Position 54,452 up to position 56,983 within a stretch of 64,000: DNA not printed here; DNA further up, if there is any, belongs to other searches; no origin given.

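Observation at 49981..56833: Three tandem YfhO-family paralogs are recent duplications, and one lacks the N-terminal helix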

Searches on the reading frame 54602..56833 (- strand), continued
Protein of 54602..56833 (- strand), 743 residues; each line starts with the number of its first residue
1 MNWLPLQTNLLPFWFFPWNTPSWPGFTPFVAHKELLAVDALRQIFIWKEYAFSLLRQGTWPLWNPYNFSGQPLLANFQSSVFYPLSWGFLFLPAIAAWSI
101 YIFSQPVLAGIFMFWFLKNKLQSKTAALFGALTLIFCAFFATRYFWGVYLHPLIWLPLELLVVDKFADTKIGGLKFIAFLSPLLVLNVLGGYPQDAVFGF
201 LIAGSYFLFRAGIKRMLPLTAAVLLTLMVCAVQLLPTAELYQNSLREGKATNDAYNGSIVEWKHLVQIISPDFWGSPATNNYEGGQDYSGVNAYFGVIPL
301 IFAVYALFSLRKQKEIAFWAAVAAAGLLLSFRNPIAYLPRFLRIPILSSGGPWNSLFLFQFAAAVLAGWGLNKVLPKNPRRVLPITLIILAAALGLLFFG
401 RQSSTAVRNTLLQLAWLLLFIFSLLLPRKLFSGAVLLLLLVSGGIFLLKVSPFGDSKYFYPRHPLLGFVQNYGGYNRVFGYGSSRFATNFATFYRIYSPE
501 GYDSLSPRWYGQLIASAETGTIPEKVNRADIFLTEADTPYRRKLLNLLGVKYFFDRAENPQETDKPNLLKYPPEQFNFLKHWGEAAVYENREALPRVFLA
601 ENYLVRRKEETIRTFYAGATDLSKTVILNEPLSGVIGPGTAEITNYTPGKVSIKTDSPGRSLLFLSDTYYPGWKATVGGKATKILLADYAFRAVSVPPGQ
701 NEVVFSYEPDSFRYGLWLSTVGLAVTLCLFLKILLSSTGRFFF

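Call 33: predict_structure(alignment_id=A2)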
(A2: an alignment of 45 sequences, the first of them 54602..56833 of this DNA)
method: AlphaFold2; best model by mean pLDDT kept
length: 743 residues; sequences in the alignment: 45
mean_pLDDT: 92.4   pTM: 0.92
mean pLDDT of the five models: 92.4, 92.0, 91.5, 90.3, 90.0
residues with pLDDT >= 90: 580; 70-90: 142; 50-70: 17; < 50: 4
segments of 3 or more residues with pLDDT < 50: 741-743
pLDDT, mean of each block of 10 residues (from residue 1): 83 92 85 79 93 96 90 83 95 95 97 98 98 97 89 98 98 97 97 93 98 98 98 92 82 88 93 83 67 95 97 97 97 93 82 94 99 95 98 97 91 97 96 98 93 91 95 95 92 95 82 94 86 91 96 88 80 95 94 96 93 89 94 92 96 97 95 96 96 97 97 97 97 79 34
secondary structure, 60 per line:
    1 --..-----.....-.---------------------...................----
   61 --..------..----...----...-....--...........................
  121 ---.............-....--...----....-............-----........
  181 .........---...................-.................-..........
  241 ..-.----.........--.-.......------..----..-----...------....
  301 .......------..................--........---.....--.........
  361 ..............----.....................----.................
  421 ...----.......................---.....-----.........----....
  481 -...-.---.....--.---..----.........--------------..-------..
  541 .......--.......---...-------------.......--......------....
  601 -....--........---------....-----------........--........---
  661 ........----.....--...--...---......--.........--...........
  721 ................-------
elements in order (helices of 4 or more, strands of 3 or more residues): H10-14 H38-56 H88-91 H94-120 H124-136 H138-141 H151-154 H156-167 H173-189 H193-211 H213-229 H231-242 H249-257 H262-268 H297-307 H314-330 H334-341 H345-349 H352-374 H379-399 H404-423 H428-450 H464-472 E477-480 H490-494 H508-515 H539-547 E550-556 E576-582 E585-590 E597-600 E602-605 H608-615 E625-628 E640-647 E650-657 E661-668 E673-677 E680-682 E685-687 E691-696 E699-707 H710-736

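Call 51: find_related_loci(query=window:54602-56833:-, collection=genome_contigs, flank=6000)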
Query window:54602-56833:- (743 aa) in genome_contigs; peptide patterns used: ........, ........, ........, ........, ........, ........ (x = any residue, [..] = any of these).
336 stretches matched a pattern; 251 encode a relative of the query (tblastn E <= 1e-3); the best 80 are kept; 78 distinct loci.
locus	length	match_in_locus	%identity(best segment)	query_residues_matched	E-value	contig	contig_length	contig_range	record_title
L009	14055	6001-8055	51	2-739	0e+0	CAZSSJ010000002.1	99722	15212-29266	MAG TPA_asm: uncultured Gammaproteobacteria bacterium isolate SRP050083_co1_3 genome assembly, contig: NODE_32_length_99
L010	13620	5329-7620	34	3-732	1e-121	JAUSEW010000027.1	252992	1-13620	MAG: Candidatus Levyibacteriota bacterium isolate E14_maxbin.252 E14_k141_1713433, whole genome shotgun sequence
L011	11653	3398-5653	34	9-720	6e-120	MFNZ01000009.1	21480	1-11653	MAG: Candidatus Levybacteria bacterium RIFCSPHIGHO2_02_FULL_37_13 rifcsphigho2_02_scaffold_12944, whole genome shotgun s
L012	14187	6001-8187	34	17-728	9e-114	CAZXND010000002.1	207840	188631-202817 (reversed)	MAG TPA_asm: uncultured Gammaproteobacteria bacterium isolate SRP192515_co1_195 genome assembly, contig: NODE_29_length_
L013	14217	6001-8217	34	3-715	5e-111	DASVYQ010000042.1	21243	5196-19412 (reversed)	MAG TPA_asm: Patescibacteria group bacterium isolate SMAG_U2606 k141_373317, whole genome shotgun sequence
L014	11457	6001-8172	35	4-716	6e-111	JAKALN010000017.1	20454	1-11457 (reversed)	MAG: bacterium isolate WY5.bin128 NODE_4110_length_20454_cov_9.738919, whole genome shotgun sequence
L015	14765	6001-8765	34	4-733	4e-107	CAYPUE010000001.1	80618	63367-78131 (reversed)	MAG TPA_asm: uncultured Gammaproteobacteria bacterium isolate SRP269290_co2_354 genome assembly, contig: NODE_207_length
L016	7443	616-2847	32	4-732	8e-102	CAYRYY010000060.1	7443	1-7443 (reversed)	MAG TPA_asm: uncultured Gammaproteobacteria bacterium isolate SRP286056_co1_491 genome assembly, contig: NODE_13573_leng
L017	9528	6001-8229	33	17-733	5e-99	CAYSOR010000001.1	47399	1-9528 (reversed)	MAG TPA_asm: uncultured Gammaproteobacteria bacterium isolate binchicken_co266_188 genome assembly, contig: NODE_1458_le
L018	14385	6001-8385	30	2-731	3e-94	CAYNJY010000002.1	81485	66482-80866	MAG TPA_asm: uncultured Gammaproteobacteria bacterium isolate ERP125453_co1_527 genome assembly, contig: NODE_155_length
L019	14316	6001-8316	32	4-723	1e-89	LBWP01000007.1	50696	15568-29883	MAG: Candidatus Woesebacteria bacterium GW2011_GWA1_39_21 UT39_C0007, whole genome shotgun sequence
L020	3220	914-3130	30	4-725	4e-91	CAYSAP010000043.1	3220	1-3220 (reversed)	MAG TPA_asm: uncultured Gammaproteobacteria bacterium isolate SRP090828_co2_19 genome assembly, contig: NODE_14617_lengt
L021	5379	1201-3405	30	2-722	9e-89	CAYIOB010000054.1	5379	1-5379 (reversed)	MAG TPA_asm: uncultured Gammaproteobacteria bacterium isolate ERP119705_co25_644 genome assembly, contig: NODE_19697_len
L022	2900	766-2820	31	39-709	1e-90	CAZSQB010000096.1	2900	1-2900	MAG TPA_asm: uncultured Gammaproteobacteria bacterium isolate SRP269290_co3_983 genome assembly, contig: NODE_58507_leng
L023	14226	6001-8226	29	4-725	2e-88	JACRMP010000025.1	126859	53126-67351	MAG: Candidatus Gottesmanbacteria bacterium isolate NC_groundwater_1910_Pr3_S2p5_48_11 SR2-18-S2p5_coassembly_scaffold_1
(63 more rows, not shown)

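Call 67: search_protein_representatives(protein=window:54602-56833:-)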
Query: 743 residues. Proteins with E-value up to 0.001 (for the whole library): 44575; up to 1e-10: 20982; up to 1e-30: 2476. The best 150 are listed.
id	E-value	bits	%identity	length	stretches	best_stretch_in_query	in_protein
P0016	9.1e-214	728.5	48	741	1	4-734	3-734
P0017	2.3e-187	641.1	41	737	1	4-730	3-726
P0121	8.6e-141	487.2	37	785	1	4-732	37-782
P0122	2.5e-136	472.4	37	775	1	4-726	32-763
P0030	1.3e-126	440.3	38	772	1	5-727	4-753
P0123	5.8e-124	431.5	37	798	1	3-725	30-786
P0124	2.3e-122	426.2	37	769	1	4-717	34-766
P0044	3.4e-122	425.7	37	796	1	3-733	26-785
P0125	1.4e-121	423.6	36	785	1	5-728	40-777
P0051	8.4e-121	421.0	40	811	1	3-729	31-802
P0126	5.0e-120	418.5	39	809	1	2-733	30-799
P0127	7.4e-119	414.6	35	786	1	4-734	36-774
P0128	1.2e-117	410.6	38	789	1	4-725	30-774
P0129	1.0e-116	407.5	35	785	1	3-728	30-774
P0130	1.7e-115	403.5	34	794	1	4-727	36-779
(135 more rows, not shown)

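Call 69: search_protein_families(library=ncbifam, proteins=[window:54602-56833:-], max_evalue=0.01)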
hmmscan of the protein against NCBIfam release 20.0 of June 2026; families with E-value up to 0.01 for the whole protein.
window:54602-56833:- (743 aa): 1 family
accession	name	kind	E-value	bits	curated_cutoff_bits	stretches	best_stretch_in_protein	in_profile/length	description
NF047590.1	GlcsyltransPgfM2Strep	equivalog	1.1e-10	40.3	1500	2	655-727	802-874/884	glycosyltransferase PgfM2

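Call 71: find_encoding_contigs(protein=P0030, flank=5000, max_places=2)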
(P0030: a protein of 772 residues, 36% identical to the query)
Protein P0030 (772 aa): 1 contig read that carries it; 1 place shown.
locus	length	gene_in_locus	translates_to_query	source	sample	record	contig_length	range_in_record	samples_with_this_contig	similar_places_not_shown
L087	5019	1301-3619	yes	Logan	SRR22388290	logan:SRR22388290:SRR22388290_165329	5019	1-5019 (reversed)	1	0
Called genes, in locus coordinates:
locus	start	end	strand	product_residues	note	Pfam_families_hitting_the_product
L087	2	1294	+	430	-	?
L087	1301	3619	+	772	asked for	PF09586:YfhO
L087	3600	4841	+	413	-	-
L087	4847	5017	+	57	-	?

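Call 72: find_encoding_contigs(protein=P0004, flank=8000, max_places=1)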
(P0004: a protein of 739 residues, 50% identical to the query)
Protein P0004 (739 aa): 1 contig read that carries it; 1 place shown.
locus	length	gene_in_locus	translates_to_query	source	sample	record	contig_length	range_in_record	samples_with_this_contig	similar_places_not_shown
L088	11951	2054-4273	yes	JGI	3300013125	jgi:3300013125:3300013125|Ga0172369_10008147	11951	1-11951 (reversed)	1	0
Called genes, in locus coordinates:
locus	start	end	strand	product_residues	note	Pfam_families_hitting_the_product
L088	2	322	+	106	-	?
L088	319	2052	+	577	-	PF13231:PMT_2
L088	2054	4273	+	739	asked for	PF09586:YfhO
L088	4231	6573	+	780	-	PF09586:YfhO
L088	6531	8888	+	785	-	PF09586:YfhO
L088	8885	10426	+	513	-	PF10131:PTPS_related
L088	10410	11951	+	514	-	?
